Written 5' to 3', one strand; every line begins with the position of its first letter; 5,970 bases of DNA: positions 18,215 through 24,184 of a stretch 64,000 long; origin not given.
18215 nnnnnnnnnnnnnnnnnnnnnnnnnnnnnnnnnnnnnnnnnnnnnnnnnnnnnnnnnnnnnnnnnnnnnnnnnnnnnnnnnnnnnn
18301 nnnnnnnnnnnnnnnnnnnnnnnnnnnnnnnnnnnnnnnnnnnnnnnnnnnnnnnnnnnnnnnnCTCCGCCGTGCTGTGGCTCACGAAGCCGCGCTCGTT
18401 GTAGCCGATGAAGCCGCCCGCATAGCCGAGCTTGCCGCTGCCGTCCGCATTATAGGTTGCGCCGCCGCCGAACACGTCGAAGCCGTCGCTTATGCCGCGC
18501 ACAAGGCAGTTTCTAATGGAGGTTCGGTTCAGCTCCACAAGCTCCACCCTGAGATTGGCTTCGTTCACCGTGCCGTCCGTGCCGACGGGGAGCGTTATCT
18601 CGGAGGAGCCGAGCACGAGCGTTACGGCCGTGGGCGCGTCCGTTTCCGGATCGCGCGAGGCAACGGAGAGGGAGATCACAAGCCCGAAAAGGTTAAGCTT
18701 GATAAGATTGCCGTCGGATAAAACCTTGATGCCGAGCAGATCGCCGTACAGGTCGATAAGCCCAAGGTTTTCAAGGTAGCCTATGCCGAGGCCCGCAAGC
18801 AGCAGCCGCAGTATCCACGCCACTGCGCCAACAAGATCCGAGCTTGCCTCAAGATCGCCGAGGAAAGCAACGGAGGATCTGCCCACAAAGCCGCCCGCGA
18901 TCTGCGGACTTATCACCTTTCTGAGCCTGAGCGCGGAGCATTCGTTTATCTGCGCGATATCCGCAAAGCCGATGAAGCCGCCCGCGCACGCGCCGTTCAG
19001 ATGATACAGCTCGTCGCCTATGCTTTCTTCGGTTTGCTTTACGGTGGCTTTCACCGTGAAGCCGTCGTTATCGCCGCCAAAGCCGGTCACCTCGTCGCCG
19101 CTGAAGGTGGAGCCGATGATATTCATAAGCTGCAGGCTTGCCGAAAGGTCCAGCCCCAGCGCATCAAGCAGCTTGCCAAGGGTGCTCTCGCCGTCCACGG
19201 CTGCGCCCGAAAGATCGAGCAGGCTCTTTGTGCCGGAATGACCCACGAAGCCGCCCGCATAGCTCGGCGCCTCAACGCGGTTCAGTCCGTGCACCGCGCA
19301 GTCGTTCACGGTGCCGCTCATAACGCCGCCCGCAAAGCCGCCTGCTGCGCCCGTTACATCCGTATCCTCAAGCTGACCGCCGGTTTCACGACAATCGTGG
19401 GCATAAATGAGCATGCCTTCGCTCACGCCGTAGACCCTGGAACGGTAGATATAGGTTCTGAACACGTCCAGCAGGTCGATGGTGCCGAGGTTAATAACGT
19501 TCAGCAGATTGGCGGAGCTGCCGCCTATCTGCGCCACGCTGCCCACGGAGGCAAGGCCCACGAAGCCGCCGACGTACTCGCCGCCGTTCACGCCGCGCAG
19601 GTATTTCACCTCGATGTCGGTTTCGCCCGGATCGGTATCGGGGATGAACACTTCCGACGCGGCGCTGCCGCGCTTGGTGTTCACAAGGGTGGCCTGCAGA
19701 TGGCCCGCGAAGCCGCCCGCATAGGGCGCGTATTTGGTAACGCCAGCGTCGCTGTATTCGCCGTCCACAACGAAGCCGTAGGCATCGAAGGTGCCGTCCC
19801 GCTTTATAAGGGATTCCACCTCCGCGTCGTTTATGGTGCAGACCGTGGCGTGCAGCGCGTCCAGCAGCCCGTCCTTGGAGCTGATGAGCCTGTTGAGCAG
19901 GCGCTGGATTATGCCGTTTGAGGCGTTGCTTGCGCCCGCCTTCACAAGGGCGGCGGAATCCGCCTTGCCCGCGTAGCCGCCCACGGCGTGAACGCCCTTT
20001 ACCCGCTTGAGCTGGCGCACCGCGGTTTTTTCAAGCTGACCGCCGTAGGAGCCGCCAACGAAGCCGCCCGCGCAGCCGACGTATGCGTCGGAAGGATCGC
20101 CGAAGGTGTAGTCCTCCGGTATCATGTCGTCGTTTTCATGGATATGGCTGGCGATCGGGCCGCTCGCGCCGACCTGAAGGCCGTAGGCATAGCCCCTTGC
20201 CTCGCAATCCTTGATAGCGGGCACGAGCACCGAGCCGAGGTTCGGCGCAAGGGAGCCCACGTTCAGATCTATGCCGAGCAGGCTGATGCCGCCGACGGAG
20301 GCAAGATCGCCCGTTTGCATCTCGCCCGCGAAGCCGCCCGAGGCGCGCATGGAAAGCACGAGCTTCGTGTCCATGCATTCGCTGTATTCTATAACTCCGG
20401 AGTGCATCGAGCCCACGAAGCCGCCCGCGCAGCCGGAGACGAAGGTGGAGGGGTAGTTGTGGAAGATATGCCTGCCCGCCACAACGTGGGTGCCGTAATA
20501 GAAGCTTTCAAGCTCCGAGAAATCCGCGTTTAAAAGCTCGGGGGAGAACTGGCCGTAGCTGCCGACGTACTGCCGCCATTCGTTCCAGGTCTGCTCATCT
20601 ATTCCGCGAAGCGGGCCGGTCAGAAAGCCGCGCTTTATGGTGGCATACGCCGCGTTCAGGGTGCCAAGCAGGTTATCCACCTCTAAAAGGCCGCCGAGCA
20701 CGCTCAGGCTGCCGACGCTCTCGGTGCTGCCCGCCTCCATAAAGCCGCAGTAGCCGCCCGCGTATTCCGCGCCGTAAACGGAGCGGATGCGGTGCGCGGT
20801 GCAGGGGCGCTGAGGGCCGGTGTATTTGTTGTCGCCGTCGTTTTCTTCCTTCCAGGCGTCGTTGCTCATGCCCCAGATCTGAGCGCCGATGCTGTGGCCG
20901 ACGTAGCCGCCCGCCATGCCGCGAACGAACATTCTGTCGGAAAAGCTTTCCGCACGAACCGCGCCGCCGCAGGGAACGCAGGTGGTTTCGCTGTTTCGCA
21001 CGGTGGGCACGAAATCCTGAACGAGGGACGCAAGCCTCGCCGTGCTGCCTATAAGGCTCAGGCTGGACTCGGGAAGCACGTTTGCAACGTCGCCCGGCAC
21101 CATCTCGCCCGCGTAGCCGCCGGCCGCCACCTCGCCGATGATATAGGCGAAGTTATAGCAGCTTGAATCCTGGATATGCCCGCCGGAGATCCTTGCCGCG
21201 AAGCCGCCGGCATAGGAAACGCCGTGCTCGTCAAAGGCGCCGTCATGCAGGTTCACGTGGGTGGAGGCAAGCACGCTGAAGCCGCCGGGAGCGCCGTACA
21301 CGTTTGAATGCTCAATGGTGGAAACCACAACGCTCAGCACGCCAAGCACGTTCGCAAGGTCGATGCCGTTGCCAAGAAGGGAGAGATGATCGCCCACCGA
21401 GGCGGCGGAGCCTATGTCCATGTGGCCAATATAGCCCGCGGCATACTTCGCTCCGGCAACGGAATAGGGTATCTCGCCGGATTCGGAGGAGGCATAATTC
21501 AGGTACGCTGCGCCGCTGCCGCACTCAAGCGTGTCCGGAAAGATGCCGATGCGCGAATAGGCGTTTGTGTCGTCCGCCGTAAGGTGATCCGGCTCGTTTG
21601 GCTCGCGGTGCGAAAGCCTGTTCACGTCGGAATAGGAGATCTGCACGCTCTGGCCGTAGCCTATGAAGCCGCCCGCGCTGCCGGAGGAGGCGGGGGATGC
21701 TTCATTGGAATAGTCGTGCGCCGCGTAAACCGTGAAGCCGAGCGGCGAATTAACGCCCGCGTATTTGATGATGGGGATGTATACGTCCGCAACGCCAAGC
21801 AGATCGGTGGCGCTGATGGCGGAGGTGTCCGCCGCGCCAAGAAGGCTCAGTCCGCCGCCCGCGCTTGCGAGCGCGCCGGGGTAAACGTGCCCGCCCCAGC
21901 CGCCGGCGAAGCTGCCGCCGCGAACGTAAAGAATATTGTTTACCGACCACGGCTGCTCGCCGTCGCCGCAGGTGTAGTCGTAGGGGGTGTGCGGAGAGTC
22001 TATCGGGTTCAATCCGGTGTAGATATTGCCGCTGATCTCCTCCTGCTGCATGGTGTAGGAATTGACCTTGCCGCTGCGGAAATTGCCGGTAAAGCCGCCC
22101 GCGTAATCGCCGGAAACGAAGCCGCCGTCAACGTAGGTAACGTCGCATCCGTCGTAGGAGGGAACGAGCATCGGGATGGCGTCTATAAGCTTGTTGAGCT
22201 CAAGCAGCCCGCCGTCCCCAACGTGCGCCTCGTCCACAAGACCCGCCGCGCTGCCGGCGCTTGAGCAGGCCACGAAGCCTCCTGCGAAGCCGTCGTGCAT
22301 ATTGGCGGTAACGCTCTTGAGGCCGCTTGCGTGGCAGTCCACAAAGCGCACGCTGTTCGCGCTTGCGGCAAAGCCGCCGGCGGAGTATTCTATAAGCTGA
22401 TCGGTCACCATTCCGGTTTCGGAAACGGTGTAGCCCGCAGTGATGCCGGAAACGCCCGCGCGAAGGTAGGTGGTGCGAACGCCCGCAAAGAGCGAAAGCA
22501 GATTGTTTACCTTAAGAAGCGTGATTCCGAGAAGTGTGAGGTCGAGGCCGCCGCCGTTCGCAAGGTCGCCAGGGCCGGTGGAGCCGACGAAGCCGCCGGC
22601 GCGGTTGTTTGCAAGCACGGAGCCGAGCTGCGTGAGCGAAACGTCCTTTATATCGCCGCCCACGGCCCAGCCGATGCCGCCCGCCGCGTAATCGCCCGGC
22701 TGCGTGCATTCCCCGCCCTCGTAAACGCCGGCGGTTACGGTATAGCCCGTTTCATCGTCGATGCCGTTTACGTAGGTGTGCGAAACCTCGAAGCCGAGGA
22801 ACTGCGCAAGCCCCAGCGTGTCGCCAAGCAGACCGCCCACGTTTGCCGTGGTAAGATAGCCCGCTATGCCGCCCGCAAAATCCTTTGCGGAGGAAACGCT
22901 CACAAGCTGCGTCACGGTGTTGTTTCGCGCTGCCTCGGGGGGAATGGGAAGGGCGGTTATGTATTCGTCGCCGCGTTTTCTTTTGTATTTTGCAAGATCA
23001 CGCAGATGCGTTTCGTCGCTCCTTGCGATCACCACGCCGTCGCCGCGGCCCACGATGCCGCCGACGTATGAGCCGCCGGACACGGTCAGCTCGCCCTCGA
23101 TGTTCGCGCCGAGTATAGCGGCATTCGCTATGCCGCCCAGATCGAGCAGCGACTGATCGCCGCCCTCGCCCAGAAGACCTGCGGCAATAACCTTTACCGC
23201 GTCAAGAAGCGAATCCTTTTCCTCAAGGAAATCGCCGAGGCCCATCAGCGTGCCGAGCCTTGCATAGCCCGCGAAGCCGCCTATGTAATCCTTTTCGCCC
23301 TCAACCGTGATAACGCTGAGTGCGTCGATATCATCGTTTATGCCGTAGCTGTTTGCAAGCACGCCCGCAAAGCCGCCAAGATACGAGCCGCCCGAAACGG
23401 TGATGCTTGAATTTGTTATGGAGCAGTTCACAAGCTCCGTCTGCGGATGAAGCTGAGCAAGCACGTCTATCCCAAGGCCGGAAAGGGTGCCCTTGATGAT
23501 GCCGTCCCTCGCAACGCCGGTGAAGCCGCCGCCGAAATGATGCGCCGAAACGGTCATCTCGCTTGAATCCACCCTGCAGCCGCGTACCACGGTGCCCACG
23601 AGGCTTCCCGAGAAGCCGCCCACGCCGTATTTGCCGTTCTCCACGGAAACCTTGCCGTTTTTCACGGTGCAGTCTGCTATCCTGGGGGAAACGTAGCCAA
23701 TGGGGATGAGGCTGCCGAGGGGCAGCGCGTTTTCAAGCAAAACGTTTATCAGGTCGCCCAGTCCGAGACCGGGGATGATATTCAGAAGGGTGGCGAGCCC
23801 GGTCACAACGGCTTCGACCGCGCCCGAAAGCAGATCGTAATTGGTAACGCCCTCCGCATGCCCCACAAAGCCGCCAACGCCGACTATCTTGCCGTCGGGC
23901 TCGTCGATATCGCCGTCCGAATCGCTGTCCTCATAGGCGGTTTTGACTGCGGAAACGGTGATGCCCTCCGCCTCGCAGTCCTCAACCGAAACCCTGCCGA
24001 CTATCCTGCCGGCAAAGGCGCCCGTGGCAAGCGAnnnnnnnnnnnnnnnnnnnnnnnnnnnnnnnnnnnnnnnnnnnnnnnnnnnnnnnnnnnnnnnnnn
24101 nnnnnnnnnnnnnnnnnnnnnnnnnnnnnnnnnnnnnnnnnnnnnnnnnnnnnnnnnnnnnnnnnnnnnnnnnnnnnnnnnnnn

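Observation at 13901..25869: Complete sortase-dependent pilus operon (tip, backbone, class C sortase, small pilin)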

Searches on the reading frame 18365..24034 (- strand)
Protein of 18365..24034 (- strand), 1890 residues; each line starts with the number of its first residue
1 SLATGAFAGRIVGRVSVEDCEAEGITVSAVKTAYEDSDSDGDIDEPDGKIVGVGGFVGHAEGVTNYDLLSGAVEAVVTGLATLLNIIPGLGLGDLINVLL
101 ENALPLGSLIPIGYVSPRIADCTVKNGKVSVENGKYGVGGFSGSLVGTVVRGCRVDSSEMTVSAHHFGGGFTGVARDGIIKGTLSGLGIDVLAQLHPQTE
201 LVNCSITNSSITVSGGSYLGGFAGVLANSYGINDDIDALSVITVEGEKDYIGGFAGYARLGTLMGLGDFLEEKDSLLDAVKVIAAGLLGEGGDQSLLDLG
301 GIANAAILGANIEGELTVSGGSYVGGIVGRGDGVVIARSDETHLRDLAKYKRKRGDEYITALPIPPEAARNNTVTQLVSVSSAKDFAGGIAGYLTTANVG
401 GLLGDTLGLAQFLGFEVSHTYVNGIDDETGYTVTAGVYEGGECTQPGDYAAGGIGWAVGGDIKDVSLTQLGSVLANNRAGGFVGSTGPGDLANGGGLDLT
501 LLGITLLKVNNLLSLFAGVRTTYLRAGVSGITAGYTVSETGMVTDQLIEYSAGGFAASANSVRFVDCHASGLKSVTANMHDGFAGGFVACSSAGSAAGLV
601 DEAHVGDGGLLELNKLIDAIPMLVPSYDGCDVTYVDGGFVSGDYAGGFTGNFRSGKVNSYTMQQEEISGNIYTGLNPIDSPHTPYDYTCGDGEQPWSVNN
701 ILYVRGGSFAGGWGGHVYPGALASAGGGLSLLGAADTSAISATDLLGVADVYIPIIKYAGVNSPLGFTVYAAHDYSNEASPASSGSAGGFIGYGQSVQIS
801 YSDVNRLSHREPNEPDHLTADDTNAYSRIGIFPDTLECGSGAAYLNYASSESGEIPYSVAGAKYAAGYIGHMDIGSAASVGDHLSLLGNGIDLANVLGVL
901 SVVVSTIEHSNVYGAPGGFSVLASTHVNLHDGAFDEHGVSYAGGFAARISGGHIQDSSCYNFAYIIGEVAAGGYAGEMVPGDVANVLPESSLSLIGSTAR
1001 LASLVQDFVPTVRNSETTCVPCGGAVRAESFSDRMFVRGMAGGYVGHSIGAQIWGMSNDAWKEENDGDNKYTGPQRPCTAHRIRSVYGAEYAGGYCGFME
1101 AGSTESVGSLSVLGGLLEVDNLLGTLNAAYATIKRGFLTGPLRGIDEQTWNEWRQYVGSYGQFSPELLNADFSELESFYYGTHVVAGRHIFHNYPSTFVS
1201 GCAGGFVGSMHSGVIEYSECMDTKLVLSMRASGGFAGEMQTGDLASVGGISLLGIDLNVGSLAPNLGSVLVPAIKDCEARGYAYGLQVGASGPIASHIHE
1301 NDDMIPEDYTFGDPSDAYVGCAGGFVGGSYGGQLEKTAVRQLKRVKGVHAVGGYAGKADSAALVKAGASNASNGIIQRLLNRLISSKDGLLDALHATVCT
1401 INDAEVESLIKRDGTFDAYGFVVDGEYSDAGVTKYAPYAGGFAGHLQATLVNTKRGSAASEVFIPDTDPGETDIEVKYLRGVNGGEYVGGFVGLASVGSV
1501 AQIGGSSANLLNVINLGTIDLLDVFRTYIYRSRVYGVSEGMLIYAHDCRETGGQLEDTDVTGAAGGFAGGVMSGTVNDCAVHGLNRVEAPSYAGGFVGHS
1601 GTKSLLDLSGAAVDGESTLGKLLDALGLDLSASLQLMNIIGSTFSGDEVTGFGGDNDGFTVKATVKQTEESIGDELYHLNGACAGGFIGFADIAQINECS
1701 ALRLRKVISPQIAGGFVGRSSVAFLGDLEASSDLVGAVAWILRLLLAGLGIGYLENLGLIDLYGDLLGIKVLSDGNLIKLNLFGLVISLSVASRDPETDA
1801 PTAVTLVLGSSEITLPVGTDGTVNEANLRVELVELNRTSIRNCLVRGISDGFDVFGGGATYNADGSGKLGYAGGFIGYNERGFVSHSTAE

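Call 29: search_solved_structures(query=window:18365-24034:-, max_evalue=1)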
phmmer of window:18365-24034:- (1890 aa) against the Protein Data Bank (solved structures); distinct sequences matched with E-value up to 1: 0.

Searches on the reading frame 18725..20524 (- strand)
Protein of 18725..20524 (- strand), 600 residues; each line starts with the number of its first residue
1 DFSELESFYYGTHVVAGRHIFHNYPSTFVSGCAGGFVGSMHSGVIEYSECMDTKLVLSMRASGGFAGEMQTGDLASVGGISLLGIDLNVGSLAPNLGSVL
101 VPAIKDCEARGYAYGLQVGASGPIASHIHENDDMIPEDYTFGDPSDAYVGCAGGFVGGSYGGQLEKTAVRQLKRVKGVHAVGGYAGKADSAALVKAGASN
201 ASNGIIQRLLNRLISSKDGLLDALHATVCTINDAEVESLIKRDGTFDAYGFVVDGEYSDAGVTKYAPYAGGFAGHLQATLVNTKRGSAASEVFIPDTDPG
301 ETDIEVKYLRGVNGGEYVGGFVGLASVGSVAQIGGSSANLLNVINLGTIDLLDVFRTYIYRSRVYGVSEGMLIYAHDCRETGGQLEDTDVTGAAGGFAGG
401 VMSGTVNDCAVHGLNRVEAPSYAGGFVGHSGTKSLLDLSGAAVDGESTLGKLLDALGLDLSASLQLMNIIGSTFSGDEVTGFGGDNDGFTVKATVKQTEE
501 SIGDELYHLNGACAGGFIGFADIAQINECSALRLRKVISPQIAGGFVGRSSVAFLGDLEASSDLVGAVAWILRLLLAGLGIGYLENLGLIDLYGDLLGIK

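Call 14: search_protein_families(library=pfam, proteins=[window:18725-20524:-], max_evalue=10)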
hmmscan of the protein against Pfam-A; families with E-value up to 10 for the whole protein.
window:18725-20524:- (600 aa): 1 family
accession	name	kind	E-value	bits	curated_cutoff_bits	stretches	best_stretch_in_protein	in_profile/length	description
PF07581.17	Glug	-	0.00029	21.5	20.5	5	511-531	2-23/28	The GLUG motif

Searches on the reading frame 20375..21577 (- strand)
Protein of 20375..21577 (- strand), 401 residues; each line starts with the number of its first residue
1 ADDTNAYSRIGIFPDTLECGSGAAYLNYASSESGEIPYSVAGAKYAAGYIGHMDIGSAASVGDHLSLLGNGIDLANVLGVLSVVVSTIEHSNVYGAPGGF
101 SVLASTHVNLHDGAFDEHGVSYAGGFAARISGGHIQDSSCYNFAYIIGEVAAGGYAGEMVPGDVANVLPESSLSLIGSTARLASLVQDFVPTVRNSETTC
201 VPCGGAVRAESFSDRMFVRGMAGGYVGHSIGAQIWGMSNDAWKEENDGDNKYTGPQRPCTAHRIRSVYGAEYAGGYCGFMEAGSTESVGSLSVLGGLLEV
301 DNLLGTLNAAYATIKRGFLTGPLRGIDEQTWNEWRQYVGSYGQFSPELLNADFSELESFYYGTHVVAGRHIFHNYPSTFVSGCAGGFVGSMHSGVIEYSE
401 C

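Call 101: search_protein_representatives(protein=window:20375-21577:-)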
Query: 401 residues. Proteins with E-value up to 0.001 (for the whole library): 174; up to 1e-10: 139; up to 1e-30: 102. The best 150 are listed.
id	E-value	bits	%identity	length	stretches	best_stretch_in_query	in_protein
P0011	1.8e-156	537.6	41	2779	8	3-400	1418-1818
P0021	4.7e-150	516.4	42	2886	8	2-397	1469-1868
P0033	2.2e-135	468.1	44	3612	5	3-399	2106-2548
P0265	6.2e-122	423.8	41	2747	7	14-399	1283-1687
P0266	7.5e-122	423.6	39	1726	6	23-396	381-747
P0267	4.0e-121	421.2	40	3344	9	30-397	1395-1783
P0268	2.2e-120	418.7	43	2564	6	34-397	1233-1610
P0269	2.3e-120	418.7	39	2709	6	36-396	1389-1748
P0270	2.6e-120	418.5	40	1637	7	17-397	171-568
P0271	6.4e-119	413.9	39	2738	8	14-397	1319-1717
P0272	3.4e-117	408.2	34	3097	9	35-397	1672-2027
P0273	3.5e-117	408.2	37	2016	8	35-397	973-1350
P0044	6.9e-117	407.2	40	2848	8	4-397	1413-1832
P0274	9.1e-117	406.8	42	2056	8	24-397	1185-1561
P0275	2.8e-116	405.2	38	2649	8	36-397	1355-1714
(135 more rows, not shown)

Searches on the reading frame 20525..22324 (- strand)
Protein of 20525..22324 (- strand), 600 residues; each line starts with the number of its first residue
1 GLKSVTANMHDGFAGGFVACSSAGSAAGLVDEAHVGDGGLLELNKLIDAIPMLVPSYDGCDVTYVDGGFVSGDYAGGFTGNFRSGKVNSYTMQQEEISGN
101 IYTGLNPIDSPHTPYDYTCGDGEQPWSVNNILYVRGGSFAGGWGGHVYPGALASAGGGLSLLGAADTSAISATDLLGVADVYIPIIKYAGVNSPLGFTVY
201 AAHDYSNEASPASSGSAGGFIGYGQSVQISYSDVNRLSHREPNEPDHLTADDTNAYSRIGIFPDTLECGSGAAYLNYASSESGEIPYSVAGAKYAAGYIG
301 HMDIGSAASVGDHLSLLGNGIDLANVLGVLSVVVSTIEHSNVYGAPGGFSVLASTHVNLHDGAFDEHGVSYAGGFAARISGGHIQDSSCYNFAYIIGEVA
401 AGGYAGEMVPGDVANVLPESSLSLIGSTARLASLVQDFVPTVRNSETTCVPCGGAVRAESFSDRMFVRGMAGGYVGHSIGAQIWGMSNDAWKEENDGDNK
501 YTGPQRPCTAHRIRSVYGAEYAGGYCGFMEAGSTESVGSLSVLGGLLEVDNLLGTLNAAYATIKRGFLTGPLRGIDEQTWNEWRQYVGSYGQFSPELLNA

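Call 14: search_protein_families(library=pfam, proteins=[window:20525-22324:-], max_evalue=10)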
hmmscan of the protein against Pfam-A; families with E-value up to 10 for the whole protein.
window:20525-22324:- (600 aa): 1 family
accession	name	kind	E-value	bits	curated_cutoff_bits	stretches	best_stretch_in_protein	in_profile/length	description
PF16255.11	Lipase_GDSL_lke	-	0.026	14.3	29.2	1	441-502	58-117/203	GDSL-like Lipase/Acylhydrolase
